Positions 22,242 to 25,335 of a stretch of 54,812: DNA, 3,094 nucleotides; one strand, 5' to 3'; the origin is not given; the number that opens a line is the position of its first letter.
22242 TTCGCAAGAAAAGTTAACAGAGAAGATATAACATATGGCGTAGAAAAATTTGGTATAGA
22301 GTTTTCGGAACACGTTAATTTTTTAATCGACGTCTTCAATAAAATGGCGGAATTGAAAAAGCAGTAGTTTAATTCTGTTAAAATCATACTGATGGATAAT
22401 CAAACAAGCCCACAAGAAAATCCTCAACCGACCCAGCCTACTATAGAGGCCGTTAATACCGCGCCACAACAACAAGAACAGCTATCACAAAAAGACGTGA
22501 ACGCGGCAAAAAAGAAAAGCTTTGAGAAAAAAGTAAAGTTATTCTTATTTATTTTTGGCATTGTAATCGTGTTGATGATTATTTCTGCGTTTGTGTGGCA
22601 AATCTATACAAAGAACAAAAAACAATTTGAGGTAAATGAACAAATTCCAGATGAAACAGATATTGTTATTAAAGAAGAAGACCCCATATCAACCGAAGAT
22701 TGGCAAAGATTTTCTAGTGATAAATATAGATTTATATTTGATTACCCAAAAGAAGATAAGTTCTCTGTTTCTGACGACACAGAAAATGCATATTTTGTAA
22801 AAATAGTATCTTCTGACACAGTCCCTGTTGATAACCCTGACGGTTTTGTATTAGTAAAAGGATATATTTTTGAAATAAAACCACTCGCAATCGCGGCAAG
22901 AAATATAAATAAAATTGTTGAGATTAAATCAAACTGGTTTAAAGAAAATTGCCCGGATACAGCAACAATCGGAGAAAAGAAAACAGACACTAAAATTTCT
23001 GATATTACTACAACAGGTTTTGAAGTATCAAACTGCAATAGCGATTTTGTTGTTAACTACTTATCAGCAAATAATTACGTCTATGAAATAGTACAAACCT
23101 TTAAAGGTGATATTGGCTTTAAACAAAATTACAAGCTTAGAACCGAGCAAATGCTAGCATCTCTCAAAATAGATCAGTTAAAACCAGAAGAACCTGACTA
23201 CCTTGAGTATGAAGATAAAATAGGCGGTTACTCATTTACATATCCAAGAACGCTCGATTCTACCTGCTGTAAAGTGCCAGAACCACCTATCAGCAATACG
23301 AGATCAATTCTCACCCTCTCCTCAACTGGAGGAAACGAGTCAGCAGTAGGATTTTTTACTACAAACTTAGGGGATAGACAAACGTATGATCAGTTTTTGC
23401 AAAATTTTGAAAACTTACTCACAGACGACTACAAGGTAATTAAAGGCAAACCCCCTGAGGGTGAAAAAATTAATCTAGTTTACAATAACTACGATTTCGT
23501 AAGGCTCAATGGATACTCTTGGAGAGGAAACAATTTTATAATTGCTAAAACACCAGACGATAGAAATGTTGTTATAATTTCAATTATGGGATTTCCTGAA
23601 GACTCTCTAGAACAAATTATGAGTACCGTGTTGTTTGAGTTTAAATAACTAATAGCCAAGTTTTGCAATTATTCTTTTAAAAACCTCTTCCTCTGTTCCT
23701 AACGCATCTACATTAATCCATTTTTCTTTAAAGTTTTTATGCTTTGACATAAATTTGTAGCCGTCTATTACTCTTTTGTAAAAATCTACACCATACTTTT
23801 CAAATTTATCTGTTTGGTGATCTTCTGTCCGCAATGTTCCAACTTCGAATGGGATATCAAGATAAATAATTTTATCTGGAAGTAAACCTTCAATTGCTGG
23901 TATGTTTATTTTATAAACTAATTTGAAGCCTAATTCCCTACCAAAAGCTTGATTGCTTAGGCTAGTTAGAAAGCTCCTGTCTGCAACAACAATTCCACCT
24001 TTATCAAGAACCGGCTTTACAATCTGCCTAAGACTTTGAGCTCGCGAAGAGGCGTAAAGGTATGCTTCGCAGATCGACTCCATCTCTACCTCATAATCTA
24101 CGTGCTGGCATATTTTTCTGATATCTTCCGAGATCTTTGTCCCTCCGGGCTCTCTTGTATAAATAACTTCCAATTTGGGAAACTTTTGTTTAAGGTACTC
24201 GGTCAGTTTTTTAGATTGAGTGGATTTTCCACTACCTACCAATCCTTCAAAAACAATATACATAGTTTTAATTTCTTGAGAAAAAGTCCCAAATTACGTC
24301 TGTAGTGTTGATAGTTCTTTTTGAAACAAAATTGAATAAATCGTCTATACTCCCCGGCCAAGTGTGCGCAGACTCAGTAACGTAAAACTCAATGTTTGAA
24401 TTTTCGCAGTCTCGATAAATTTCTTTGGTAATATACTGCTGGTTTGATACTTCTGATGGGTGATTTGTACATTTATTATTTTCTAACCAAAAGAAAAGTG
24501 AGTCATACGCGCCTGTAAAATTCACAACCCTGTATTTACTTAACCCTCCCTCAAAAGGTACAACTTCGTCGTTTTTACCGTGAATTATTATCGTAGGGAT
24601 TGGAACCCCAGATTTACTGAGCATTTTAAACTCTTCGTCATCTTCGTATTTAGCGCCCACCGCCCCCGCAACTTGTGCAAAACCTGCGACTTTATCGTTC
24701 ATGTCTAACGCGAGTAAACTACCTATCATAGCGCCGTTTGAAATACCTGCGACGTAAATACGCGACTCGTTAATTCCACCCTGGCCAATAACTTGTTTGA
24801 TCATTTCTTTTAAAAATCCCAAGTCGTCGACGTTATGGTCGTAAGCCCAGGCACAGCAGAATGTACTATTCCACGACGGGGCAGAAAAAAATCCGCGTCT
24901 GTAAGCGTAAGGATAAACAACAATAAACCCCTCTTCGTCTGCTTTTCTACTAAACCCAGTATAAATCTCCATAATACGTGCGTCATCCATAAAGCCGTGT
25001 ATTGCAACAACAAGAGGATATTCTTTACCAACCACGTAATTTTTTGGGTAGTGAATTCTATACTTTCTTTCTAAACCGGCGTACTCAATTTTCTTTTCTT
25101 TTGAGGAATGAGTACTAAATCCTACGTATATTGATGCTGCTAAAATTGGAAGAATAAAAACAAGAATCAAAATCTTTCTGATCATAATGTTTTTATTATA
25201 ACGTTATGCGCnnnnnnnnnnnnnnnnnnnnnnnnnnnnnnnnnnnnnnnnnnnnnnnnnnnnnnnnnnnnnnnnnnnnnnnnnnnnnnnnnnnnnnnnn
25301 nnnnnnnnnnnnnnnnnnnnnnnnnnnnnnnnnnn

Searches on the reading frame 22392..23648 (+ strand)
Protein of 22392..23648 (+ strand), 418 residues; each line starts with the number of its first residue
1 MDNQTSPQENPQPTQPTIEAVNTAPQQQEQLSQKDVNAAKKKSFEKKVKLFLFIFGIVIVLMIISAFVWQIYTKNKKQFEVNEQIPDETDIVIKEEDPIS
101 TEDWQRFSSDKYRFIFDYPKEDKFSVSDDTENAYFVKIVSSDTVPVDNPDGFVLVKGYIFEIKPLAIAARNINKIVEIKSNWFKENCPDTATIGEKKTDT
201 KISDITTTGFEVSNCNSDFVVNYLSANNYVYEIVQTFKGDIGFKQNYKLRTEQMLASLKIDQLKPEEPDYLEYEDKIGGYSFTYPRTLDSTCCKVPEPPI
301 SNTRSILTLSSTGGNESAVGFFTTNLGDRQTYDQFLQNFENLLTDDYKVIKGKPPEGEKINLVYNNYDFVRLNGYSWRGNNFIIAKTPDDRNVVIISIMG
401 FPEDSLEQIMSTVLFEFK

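Call 15: search_protein_families(library=pfam, proteins=[window:22392-23648:+], max_evalue=0.01)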
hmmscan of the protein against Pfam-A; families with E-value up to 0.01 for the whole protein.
window:22392-23648:+ (418 aa): 1 family
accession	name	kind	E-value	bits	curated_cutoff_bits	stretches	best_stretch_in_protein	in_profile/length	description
PF20087.4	DUF6479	-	0.0018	19.1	25.4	1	42-78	13-49/120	Family of unknown function (DUF6479)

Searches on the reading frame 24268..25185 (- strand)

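Call 15: search_protein_families(library=pfam, proteins=[window:24268-25185:-], max_evalue=0.01)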
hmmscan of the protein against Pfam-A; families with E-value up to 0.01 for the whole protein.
window:24268-25185:- (305 aa): 7 families
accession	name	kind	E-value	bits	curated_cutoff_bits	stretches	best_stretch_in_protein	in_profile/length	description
PF02230.22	Abhydrolase_2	-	6.6e-08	33.1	23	1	124-214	89-175/217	Phospholipase/Carboxylesterase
PF10503.15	Esterase_PHB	-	1.7e-07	31.2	23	1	54-173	14-129/219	Esterase PHB depolymerase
PF00756.26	Esterase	-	2.7e-05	24.5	22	1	37-167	5-141/251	Putative esterase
PF12146.15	Hydrolase_4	-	5.4e-05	23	27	0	115-179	55-114/239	Serine aminopeptidase, S33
PF20434.5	BD-FAE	-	0.00029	20.9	26.8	0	54-166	11-114/215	BD-FAE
PF00326.27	Peptidase_S9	-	0.00093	19.2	22.6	0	186-222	135-171/213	Prolyl oligopeptidase family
PF03959.19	FSH1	-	0.0026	17.9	21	0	139-212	99-177/211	Serine hydrolase (FSH1)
